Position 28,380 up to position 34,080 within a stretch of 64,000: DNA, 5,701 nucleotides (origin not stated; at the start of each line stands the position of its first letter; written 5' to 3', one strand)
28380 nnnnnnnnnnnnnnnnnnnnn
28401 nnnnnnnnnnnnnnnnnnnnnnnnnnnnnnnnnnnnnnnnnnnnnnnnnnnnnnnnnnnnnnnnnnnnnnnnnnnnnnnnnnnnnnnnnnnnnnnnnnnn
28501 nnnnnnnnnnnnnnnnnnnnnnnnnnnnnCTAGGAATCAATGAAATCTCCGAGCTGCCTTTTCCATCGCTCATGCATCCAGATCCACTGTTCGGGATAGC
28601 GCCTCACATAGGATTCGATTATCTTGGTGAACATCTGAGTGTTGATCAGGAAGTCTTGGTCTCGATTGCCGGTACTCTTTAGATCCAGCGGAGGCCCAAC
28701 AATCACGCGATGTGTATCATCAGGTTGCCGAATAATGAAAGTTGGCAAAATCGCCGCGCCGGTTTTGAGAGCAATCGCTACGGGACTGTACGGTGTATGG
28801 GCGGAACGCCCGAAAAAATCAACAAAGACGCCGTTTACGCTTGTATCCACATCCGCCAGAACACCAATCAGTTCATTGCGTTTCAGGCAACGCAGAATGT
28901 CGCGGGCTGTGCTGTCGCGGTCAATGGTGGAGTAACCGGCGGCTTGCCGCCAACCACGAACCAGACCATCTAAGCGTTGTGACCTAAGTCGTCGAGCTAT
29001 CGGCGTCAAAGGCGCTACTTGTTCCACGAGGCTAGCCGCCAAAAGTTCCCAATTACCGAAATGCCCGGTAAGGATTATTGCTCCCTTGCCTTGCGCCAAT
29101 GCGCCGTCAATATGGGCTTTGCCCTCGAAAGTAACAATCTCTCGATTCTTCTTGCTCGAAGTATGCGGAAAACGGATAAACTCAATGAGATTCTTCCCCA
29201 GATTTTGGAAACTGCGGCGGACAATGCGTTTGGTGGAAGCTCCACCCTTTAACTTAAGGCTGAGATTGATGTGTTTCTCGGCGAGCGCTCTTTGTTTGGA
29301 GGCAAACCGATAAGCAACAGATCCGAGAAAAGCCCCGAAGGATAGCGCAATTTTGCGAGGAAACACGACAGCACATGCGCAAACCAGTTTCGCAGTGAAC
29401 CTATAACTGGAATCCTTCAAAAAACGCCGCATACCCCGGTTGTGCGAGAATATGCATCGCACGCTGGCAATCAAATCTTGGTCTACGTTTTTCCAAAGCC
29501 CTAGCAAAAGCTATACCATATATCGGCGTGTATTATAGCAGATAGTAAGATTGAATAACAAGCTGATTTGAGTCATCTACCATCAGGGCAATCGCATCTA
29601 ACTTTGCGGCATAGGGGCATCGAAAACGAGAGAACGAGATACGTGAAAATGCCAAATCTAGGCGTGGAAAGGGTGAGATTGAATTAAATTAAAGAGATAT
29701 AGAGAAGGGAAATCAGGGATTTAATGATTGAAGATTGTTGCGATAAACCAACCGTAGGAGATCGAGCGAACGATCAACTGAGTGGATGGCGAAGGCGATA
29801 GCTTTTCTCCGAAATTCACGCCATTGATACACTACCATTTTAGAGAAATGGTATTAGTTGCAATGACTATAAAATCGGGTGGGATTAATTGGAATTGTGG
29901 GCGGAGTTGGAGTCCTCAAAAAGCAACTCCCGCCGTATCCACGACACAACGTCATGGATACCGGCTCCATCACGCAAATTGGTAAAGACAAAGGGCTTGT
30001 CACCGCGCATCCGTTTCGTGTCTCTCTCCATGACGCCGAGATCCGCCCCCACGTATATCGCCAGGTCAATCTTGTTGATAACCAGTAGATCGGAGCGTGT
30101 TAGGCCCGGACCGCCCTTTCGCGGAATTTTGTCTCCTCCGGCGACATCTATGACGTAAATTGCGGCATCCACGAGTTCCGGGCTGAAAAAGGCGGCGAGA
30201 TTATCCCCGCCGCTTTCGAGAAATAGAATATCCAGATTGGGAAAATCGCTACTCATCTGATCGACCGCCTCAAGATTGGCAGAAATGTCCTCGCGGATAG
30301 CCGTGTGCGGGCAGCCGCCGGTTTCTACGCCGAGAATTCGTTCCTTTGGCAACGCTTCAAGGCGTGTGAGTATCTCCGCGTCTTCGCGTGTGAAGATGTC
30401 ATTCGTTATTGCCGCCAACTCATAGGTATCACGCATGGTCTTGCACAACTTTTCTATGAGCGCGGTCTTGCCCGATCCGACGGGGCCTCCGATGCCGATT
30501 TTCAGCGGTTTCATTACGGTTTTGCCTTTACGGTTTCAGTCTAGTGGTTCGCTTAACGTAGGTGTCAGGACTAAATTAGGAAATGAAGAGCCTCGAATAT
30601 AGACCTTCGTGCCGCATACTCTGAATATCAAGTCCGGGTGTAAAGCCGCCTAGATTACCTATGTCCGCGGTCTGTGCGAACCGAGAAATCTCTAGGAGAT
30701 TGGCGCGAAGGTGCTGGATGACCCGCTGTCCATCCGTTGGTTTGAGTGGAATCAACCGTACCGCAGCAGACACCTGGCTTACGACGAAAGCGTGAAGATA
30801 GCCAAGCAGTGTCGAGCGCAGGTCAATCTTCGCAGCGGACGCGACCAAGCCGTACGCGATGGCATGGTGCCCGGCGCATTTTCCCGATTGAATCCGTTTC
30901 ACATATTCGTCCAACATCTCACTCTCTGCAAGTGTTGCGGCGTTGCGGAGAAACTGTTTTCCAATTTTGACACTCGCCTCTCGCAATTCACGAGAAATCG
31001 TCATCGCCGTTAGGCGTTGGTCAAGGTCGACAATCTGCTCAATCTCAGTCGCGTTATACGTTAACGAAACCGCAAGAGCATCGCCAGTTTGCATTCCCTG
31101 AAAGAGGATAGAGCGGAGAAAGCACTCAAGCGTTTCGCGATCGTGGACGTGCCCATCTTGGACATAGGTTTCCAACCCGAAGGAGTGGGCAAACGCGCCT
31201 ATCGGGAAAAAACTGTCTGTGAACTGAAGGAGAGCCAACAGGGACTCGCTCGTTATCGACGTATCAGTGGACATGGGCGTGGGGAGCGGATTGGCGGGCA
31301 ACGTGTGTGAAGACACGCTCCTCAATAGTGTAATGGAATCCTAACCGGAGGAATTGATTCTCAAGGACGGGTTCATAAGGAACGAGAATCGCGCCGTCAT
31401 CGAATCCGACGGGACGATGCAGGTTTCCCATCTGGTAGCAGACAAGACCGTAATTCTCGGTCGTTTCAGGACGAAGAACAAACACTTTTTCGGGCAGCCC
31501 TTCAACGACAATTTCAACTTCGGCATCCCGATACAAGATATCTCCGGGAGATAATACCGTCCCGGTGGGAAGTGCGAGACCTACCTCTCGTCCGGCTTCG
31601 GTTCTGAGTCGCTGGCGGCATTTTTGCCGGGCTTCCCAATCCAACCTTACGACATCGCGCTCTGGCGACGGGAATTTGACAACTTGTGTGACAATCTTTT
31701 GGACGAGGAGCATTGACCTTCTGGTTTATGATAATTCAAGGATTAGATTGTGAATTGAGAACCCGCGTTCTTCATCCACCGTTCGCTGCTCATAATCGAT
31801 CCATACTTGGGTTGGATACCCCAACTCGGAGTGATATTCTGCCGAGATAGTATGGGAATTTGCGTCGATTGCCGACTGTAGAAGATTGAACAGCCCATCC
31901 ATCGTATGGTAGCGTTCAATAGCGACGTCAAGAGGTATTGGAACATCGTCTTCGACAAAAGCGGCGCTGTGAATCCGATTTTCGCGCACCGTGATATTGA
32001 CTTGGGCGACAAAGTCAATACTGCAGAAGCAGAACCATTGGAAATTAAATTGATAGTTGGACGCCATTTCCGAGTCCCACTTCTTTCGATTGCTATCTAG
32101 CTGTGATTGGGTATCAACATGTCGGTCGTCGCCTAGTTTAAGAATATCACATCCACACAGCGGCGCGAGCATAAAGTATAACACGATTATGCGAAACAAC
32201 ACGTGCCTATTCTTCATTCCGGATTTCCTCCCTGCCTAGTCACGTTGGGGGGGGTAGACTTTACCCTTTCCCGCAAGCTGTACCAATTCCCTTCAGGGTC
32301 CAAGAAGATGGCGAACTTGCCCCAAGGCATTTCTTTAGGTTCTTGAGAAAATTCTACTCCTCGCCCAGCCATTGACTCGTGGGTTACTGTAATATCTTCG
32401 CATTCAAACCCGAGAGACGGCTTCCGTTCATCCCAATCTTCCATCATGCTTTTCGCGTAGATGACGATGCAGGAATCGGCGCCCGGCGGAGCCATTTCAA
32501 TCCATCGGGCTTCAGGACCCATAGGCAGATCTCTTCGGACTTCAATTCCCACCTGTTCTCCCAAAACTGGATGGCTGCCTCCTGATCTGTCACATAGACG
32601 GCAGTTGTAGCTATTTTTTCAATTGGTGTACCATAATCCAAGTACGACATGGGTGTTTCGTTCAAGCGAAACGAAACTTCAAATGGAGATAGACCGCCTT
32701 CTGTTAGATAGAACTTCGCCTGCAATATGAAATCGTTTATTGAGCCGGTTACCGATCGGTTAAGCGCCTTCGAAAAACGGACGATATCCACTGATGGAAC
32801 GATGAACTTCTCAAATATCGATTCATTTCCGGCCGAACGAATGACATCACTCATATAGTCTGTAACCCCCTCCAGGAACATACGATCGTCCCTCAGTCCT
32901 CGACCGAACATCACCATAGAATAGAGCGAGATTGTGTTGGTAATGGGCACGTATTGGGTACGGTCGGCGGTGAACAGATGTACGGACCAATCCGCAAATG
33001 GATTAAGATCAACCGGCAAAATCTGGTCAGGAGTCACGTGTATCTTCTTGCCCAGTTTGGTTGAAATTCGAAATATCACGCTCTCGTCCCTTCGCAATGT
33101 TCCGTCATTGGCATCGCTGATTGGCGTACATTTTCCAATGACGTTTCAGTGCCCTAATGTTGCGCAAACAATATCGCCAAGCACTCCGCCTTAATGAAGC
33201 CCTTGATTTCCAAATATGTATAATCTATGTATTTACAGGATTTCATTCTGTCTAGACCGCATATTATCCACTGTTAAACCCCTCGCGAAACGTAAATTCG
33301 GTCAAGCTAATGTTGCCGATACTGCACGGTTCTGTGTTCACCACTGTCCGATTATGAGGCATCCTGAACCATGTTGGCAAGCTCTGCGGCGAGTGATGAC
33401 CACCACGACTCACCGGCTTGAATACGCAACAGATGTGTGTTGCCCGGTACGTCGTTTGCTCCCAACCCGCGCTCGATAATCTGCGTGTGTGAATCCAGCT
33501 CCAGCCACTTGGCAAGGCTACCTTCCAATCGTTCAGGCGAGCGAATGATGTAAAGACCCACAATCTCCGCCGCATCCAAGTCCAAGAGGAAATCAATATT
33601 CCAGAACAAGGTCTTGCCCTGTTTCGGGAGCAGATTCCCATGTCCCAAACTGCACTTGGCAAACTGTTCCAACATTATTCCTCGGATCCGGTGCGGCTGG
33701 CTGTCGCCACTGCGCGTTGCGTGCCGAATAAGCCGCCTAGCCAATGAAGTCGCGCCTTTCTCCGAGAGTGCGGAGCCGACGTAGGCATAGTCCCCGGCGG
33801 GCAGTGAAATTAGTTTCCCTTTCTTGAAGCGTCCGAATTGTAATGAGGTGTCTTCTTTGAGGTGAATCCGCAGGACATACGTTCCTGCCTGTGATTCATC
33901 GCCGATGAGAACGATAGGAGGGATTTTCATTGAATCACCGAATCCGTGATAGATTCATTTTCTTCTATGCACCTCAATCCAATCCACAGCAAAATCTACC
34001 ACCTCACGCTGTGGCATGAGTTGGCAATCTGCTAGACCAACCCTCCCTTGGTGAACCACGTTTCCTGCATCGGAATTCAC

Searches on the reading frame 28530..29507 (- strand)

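Call 20: search_protein_families(library=pfam, proteins=[window:28530-29507:-], max_evalue=0.0001)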
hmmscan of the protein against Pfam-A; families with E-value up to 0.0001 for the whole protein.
window:28530-29507:- (325 aa): 1 family
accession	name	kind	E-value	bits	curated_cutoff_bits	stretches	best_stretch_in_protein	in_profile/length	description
PF03279.18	Lip_A_acyltrans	-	3.4e-54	184.5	22.3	1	42-317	22-295/295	Bacterial lipid A biosynthesis acyltransferase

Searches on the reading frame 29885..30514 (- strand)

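Call 20: search_protein_families(library=pfam, proteins=[window:29885-30514:-], max_evalue=0.0001)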
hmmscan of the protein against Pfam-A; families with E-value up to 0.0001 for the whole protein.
window:29885-30514:- (209 aa): 1 family
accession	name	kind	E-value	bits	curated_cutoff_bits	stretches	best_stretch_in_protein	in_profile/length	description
PF02492.25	cobW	-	9.1e-40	136.6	20.7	1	6-176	3-179/180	CobW/HypB/UreG, nucleotide-binding domain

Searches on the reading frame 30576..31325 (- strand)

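Call 20: search_protein_families(library=pfam, proteins=[window:30576-31325:-], max_evalue=0.0001)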
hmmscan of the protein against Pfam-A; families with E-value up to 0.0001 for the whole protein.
window:30576-31325:- (249 aa): 1 family
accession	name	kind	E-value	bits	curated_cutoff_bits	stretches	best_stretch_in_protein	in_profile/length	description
PF01730.21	UreF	-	1.2e-44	152.6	23.3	1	60-206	1-150/151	UreF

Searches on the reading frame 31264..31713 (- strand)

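Call 20: search_protein_families(library=pfam, proteins=[window:31264-31713:-], max_evalue=0.0001)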
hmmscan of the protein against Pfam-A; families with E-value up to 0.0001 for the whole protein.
window:31264-31713:- (149 aa): 2 families
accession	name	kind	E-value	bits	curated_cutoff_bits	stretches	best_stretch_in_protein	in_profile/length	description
PF02814.20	UreE_N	-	3.4e-18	65.4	26.9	1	17-65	11-59/62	UreE urease accessory protein, N-terminal domain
PF05194.17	UreE_C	-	1.2e-07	32.2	23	1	75-147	1-74/87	UreE urease accessory protein, C-terminal domain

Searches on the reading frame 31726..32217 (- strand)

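Call 20: search_protein_families(library=pfam, proteins=[window:31726-32217:-], max_evalue=0.0001)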
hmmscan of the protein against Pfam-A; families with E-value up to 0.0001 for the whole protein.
window:31726-32217:- (163 aa): 1 family
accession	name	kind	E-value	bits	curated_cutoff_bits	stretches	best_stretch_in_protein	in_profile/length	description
PF19671.4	DUF6174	-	1.1e-30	106.9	23.8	1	39-158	1-120/122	Family of unknown function (DUF6174)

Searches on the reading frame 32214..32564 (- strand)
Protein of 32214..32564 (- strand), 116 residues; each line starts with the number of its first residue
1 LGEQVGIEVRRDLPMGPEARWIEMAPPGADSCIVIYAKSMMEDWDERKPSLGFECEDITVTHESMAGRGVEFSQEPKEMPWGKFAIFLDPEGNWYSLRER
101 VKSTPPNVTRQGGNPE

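Call 27: search_protein_families(library=pfam, proteins=[window:32214-32564:-], max_evalue=0.0001)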
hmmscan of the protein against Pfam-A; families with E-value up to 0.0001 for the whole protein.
window:32214-32564:- (116 aa): 1 family
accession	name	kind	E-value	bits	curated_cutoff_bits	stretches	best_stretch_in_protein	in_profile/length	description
PF00903.31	Glyoxalase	-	2e-08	35.1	20.6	1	5-94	23-118/121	Glyoxalase/Bleomycin resistance protein/Dioxygenase superfamily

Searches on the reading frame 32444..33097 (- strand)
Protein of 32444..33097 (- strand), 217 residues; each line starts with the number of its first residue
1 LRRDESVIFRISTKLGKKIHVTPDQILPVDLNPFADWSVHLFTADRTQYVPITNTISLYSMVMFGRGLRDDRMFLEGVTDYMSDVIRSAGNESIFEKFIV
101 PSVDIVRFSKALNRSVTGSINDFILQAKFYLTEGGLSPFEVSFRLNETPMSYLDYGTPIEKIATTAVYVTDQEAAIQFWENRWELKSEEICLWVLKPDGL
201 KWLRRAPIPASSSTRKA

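Call 20: search_protein_families(library=pfam, proteins=[window:32444-33097:-], max_evalue=0.0001)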
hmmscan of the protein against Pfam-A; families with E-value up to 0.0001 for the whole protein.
window:32444-33097:- (217 aa): 1 family
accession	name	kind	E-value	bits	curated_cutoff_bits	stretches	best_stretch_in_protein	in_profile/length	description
PF22016.2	DUF6933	-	1e-29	103.8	27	1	8-160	1-156/157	Domain of unknown function (DUF6933)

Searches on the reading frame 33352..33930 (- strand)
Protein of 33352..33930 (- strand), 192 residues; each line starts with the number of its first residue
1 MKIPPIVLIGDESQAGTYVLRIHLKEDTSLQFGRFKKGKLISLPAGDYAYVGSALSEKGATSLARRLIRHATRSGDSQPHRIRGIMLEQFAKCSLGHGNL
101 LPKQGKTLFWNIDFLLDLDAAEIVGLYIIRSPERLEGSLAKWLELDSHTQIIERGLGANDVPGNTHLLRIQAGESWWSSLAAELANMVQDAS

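Call 25: search_protein_families(library=pfam, proteins=[window:33352-33930:-], max_evalue=0.0001)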
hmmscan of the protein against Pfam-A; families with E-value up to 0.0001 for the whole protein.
window:33352-33930:- (192 aa): 1 family
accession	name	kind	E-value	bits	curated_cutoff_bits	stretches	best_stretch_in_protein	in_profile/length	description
PF01986.22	DUF123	-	5.2e-16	59.3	25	1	42-168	2-94/95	Domain of unknown function DUF123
